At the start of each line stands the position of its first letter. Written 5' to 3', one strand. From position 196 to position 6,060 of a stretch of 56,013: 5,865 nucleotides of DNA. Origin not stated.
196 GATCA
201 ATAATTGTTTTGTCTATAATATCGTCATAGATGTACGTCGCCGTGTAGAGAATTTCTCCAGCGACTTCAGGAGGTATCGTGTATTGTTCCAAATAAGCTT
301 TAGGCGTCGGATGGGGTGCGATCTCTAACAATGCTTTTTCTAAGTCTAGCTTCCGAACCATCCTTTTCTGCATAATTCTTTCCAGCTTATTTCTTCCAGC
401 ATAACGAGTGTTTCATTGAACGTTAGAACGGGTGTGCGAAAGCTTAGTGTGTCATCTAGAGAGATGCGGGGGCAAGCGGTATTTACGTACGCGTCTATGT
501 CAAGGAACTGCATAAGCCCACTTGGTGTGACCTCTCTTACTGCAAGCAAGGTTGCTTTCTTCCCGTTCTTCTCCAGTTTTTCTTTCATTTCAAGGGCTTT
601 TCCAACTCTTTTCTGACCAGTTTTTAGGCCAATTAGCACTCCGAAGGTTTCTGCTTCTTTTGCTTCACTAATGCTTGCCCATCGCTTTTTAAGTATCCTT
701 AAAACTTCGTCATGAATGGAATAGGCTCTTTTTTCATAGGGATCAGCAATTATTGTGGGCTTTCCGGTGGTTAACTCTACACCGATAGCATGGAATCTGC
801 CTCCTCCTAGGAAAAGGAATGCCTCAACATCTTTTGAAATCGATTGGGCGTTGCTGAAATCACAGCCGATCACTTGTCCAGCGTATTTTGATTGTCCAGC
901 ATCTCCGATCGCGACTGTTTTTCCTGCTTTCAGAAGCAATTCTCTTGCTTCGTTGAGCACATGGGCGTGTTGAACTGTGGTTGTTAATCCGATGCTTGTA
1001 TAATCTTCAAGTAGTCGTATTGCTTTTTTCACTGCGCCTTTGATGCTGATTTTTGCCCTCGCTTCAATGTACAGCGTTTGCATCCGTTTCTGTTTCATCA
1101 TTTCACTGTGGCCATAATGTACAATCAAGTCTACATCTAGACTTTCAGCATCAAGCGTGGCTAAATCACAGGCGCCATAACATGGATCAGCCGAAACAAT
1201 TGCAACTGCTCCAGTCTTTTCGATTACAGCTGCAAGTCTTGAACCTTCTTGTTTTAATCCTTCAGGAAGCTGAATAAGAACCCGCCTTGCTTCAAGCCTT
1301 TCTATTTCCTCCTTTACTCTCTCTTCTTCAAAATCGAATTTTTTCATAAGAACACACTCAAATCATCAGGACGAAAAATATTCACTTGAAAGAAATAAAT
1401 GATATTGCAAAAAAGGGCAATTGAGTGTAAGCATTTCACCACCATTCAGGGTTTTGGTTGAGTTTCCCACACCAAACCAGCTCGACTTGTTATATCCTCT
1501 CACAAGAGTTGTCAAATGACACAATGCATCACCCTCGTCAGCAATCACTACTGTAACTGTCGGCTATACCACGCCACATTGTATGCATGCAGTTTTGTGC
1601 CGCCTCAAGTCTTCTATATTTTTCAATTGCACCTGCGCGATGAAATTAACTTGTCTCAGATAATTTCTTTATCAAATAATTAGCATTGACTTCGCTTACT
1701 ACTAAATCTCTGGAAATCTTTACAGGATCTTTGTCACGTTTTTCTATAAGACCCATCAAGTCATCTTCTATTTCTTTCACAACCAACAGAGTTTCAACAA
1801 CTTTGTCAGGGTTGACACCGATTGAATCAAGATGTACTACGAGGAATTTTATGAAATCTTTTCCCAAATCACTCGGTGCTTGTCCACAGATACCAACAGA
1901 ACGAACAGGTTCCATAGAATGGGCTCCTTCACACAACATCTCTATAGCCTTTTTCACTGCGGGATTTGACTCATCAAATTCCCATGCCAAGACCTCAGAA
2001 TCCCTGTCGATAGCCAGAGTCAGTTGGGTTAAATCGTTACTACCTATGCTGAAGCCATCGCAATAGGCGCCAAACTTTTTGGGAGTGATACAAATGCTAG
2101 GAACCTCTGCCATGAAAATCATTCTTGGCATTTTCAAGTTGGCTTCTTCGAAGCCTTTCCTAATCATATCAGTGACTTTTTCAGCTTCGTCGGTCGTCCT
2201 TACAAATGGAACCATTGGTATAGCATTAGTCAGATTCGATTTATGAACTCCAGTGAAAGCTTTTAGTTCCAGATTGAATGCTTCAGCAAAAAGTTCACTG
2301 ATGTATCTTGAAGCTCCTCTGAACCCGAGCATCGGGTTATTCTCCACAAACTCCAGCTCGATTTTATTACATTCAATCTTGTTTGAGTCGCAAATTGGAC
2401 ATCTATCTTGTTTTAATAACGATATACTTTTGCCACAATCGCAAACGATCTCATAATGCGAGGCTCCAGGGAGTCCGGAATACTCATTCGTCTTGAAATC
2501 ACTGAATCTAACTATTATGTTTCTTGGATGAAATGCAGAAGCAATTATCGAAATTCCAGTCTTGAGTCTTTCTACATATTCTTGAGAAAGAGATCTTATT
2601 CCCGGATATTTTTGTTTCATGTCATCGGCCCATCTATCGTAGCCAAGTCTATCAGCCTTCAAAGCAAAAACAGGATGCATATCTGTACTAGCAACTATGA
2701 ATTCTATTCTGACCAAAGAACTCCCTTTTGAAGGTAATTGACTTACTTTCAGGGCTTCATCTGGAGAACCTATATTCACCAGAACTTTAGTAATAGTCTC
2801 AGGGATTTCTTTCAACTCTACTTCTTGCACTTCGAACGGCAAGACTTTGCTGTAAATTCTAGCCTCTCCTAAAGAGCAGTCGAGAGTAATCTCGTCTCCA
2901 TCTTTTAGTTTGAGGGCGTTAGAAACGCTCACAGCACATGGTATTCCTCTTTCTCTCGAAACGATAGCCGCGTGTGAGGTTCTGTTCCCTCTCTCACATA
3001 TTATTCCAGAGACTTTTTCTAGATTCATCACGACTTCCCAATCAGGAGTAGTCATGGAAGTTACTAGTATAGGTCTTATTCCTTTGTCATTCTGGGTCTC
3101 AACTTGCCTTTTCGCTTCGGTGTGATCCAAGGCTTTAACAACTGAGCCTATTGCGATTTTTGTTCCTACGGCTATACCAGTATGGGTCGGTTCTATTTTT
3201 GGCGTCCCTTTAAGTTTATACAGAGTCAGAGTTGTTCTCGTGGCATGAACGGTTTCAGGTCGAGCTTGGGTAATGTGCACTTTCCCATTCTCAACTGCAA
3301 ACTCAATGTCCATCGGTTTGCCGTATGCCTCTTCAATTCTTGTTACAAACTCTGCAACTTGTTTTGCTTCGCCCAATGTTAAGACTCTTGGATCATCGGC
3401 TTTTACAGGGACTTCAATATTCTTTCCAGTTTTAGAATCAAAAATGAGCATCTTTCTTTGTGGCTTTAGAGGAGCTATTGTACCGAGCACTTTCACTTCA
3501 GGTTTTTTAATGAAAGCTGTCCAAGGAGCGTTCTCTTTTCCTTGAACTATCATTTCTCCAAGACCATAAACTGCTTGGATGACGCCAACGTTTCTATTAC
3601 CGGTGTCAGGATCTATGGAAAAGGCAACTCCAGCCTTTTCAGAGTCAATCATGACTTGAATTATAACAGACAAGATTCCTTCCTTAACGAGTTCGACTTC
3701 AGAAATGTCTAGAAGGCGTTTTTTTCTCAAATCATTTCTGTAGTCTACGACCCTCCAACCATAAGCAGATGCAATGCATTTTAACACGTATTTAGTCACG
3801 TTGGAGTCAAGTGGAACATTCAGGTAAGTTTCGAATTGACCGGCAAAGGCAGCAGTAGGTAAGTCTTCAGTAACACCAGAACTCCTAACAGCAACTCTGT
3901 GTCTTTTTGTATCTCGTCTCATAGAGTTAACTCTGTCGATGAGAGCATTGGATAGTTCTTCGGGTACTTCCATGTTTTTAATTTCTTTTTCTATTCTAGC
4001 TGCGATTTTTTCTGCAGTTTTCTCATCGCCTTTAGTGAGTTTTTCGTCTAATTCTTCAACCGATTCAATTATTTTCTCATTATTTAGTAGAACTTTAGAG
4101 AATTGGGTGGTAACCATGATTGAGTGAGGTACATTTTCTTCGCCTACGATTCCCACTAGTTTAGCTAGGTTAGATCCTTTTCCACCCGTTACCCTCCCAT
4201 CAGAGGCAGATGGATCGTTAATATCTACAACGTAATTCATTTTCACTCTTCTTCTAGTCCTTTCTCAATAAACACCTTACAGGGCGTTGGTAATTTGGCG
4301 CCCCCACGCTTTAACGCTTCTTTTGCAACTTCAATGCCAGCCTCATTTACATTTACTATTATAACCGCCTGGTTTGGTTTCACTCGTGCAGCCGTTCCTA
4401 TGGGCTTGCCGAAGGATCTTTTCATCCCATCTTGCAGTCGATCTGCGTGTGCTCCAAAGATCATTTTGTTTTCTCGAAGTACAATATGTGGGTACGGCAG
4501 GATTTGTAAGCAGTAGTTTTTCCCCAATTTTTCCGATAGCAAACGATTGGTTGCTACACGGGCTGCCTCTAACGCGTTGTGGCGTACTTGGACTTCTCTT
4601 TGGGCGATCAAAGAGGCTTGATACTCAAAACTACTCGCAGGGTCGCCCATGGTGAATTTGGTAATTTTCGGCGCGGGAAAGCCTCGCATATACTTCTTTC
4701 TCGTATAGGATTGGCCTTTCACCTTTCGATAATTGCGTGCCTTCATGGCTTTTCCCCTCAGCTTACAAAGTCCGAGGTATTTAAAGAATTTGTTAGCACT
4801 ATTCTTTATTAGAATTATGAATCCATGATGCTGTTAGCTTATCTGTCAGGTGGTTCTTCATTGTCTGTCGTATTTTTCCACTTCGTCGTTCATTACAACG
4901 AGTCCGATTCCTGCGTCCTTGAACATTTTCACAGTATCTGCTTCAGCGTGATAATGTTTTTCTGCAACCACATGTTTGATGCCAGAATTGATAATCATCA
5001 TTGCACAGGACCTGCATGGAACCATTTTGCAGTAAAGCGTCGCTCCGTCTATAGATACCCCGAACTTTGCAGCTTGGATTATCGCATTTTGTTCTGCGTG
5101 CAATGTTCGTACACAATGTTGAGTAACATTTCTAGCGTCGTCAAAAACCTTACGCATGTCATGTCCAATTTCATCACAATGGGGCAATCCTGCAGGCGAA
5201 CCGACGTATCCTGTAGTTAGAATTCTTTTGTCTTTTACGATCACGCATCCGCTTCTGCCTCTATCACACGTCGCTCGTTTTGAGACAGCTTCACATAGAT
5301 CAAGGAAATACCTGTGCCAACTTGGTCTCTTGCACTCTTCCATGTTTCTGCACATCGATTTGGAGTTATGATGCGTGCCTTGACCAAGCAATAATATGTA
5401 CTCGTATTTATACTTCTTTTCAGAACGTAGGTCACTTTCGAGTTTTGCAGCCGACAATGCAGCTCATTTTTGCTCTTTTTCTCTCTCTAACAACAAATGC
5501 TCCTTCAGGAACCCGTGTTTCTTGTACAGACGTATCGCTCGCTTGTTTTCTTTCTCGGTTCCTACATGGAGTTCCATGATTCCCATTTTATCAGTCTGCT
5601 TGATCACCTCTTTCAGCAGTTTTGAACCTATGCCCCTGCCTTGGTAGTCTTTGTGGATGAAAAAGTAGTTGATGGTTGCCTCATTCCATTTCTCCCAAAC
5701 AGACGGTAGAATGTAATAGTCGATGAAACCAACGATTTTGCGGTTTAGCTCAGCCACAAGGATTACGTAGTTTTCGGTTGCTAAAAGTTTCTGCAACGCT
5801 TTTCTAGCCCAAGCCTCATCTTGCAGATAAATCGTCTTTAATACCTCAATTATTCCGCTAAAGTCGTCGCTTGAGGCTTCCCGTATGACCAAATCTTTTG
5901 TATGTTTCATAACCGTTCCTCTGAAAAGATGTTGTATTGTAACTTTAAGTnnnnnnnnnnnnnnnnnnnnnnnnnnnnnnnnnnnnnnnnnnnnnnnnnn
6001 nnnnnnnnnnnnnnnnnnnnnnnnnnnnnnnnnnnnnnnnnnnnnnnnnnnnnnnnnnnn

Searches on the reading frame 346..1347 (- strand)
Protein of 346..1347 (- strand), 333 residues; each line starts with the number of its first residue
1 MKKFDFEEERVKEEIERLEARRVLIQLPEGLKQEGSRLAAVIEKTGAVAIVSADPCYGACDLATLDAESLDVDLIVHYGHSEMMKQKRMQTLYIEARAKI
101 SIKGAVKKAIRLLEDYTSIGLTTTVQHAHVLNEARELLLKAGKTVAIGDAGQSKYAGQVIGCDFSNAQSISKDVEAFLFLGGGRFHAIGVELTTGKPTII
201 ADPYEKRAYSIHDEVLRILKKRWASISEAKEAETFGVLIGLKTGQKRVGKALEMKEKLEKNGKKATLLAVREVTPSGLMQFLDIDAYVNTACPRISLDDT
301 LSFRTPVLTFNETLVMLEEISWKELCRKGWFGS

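Call 56: search_protein_families(library=pfam, proteins=[window:346-1347:-], max_evalue=1e-8)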
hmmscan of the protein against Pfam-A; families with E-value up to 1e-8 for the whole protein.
window:346-1347:- (333 aa): 1 family
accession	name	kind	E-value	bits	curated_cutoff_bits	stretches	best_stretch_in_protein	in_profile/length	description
PF01866.22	Diphthamide_syn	-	3.1e-87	293.2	33.2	1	27-324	1-299/302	Putative diphthamide synthesis protein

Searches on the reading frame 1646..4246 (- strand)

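Call 56: search_protein_families(library=pfam, proteins=[window:1646-4246:-], max_evalue=1e-8)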
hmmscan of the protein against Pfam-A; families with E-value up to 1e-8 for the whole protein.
window:1646-4246:- (866 aa): 3 families
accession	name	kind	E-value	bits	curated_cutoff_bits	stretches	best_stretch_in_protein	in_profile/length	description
PF01326.24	PPDK_N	-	1.8e-67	228.4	27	1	20-338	4-316/328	Pyruvate phosphate dikinase, AMP/ATP-binding domain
PF02896.24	PEP-utilizers_C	-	1.1e-47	163.1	22.8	1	484-826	18-291/293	PEP-utilising enzyme, PEP-binding domain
PF00391.29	PEP-utilizers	-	1.1e-22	79.8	23.1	1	393-460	6-72/72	PEP-utilising enzyme, mobile domain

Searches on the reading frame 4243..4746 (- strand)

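Call 56: search_protein_families(library=pfam, proteins=[window:4243-4746:-], max_evalue=1e-8)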
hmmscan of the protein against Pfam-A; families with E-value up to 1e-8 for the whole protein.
window:4243-4746:- (167 aa): 1 family
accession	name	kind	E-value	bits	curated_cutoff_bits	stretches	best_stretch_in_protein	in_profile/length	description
PF00252.24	Ribosomal_L16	-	1.7e-30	106.1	27.9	1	10-158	2-131/132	Ribosomal protein L16p/L10e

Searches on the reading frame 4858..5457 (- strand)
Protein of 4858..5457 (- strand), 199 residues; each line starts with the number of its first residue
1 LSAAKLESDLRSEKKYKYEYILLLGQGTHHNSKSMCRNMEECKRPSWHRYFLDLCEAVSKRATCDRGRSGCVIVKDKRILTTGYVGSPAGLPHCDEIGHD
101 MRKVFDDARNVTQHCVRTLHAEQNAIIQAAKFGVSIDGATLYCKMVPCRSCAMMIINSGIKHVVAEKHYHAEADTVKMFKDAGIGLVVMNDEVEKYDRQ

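Call 56: search_protein_families(library=pfam, proteins=[window:4858-5457:-], max_evalue=1e-8)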
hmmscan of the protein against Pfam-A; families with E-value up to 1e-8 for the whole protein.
window:4858-5457:- (199 aa): 2 families
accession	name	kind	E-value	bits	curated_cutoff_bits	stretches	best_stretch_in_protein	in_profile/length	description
PF00383.29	dCMP_cyt_deam_1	-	2.1e-25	89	25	1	46-165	2-100/102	Cytidine and deoxycytidylate deaminase zinc-binding region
PF14437.12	MafB19-deam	-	1.7e-17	64.1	27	1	46-169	2-103/142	MafB19-like deaminase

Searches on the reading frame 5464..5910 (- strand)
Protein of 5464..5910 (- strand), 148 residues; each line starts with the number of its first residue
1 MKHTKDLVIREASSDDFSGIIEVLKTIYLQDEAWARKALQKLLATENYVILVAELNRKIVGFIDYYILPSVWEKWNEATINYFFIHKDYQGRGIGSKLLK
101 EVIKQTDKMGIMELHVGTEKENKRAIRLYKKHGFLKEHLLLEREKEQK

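Call 56: search_protein_families(library=pfam, proteins=[window:5464-5910:-], max_evalue=1e-8)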
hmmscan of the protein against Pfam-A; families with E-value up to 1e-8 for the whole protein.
window:5464-5910:- (148 aa): 4 families
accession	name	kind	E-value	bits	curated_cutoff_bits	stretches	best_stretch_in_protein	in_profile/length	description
PF00583.31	Acetyltransf_1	-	1e-20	74.6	20.7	1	32-134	14-116/116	Acetyltransferase (GNAT) family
PF13508.13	Acetyltransf_7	-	2.6e-17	63.4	27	1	47-134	2-82/84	Acetyltransferase (GNAT) domain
PF13673.13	Acetyltransf_10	-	3.4e-13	50.1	23.6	1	34-135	17-108/128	Acetyltransferase (GNAT) domain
PF13302.13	Acetyltransf_3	-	2.2e-10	41.8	25.4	1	32-134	38-137/138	Acetyltransferase (GNAT) domain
